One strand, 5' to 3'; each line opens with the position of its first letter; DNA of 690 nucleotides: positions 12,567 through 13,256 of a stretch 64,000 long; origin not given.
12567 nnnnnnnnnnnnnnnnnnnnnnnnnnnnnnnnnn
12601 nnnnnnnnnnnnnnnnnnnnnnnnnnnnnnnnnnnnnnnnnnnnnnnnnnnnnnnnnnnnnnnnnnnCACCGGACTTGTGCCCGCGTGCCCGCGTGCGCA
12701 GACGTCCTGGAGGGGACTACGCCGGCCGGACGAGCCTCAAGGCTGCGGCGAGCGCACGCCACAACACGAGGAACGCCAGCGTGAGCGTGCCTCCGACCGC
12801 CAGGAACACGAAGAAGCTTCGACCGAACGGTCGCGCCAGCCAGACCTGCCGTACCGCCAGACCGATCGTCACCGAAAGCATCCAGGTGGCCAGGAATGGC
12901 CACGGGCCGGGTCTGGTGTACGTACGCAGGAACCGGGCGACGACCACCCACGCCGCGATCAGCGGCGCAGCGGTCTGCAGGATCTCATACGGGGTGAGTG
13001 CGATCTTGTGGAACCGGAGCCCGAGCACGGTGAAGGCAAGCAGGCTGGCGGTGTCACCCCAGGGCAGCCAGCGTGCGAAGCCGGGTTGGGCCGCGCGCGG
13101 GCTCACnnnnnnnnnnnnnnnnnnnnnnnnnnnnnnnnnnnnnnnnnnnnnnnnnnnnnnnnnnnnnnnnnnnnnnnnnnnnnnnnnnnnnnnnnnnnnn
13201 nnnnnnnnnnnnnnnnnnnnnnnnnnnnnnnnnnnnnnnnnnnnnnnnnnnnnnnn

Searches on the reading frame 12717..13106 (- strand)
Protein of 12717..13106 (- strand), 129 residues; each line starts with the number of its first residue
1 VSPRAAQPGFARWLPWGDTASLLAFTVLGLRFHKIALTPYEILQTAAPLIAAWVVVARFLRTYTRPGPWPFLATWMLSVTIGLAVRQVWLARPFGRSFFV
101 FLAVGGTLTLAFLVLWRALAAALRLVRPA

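Call 61: search_protein_families(library=pfam, proteins=[window:12717-13106:-], max_evalue=0.00001)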
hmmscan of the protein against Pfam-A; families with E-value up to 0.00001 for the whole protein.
window:12717-13106:- (129 aa): 1 family
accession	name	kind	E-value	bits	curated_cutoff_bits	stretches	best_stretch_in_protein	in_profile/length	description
PF11255.13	DUF3054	-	4.6e-14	53.2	25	1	17-119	3-109/110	Protein of unknown function (DUF3054)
